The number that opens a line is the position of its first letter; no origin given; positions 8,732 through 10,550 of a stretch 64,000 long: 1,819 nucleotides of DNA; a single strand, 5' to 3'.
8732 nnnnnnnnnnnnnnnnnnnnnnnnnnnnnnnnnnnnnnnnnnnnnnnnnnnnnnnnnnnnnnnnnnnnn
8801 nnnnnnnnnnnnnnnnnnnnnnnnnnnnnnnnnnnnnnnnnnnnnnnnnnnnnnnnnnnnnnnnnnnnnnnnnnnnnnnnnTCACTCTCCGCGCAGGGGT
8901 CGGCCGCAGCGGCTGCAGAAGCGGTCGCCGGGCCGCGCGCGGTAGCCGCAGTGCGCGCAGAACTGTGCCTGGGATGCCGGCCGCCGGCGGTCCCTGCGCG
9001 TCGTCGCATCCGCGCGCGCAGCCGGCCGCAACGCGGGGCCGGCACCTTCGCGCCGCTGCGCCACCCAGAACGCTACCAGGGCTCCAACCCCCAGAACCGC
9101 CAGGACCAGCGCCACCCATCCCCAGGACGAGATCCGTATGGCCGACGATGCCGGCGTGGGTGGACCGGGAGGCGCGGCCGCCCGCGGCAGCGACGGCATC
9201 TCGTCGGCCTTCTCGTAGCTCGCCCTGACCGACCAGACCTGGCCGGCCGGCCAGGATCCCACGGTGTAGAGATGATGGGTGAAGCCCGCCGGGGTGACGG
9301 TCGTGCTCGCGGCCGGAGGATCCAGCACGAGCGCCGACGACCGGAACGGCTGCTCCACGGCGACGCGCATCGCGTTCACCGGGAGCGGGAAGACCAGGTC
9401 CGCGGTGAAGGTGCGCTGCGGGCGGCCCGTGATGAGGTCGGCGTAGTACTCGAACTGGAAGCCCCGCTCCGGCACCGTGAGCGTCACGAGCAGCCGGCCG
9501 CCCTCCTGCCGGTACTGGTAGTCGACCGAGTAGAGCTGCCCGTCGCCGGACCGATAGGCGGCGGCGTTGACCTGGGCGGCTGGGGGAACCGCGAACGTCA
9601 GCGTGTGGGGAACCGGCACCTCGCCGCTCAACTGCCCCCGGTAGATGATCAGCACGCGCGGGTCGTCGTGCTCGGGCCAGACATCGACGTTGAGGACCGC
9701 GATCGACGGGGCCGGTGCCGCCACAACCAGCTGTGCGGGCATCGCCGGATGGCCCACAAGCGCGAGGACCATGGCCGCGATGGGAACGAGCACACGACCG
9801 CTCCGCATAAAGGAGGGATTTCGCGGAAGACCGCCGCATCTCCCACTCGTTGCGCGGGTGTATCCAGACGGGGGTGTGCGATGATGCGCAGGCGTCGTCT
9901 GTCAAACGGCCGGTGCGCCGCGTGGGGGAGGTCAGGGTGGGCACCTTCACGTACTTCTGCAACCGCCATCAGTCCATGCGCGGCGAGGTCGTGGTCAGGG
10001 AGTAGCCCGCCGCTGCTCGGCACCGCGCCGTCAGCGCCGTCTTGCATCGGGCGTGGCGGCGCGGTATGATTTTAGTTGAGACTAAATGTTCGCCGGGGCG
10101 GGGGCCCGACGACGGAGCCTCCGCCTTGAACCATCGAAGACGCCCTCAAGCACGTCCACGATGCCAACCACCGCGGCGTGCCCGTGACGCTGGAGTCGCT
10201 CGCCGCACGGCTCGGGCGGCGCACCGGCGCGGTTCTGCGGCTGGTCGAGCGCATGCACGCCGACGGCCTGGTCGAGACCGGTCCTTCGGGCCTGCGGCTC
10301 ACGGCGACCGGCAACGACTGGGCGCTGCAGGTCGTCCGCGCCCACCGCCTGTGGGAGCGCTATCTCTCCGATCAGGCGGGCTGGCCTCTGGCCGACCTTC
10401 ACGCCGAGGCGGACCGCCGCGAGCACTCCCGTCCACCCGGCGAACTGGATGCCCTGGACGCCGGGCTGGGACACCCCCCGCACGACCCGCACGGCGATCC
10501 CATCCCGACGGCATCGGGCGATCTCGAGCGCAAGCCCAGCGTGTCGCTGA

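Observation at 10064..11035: DtxR-FeoA-FeoA fusion regulator upstream of feoB, with a candidate operator and no canonical start for helix 1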

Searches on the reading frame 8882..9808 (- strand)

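Call 61: search_protein_families(library=pfam, proteins=[window:8882-9808:-], max_evalue=1)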
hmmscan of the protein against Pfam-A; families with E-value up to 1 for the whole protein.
window:8882-9808:- (308 aa): 11 families
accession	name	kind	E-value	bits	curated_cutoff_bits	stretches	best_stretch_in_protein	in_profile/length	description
PF13240.11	Zn_Ribbon_1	-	3e-07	30.4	25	1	283-305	1-23/23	zinc-ribbon domain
PF13248.11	Zn_ribbon_3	-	5.1e-05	23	27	1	278-290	13-25/26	zinc-ribbon domain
PF12773.13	DZR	-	0.00063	20.3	27.3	1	284-305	1-22/45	Double zinc ribbon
PF18912.6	DZR_2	-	0.011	16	27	1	278-306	18-47/56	Double zinc ribbon domain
PF14316.11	DUF4381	-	0.034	14.9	27.2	1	219-280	9-68/145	Domain of unknown function (DUF4381)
PF17032.10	Zn_ribbon_15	-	0.051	14.8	28.9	1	278-302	49-73/73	zinc-ribbon family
PF09297.16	Zn_ribbon_NUD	-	0.26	11.5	24.8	1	296-305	4-13/32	NADH pyrophosphatase zinc ribbon domain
PF24460.1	DUF7575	-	0.27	11.1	28.5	1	281-305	3-27/28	Domain of unknown function (DUF7575)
PF14803.11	Zn_ribbon_Nudix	-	0.52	10.7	25.6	0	296-306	1-11/34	Nudix N-terminal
PF24463.1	DUF7577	-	0.53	10.4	28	0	283-306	4-27/27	Domain of unknown function (DUF7577)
PF16919.11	PknG_rubred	-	0.73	10.3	28.5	0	295-305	36-46/74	Protein kinase G rubredoxin domain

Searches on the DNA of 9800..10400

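Call 59: search_rna_families(source=window, start=9800, end=10400, threshold=evalue, max_evalue=1)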
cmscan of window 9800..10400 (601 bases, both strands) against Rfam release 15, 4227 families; matches with E-value up to 1: 0.
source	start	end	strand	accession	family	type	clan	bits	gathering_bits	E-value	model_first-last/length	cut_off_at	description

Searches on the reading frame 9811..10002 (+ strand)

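Call 61: search_protein_families(library=pfam, proteins=[window:9811-10002:+], max_evalue=1)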
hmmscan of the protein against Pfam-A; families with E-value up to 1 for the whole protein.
seq(64 aa): 2 families
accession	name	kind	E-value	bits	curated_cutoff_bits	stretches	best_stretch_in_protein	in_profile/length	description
PF13473.12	Cupredoxin_1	-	0.097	13.1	27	1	38-62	80-104/104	Cupredoxin-like domain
PF00127.26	Copper-bind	-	0.12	13.3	21.2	1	43-62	77-98/99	Copper binding proteins, plastocyanin/azurin family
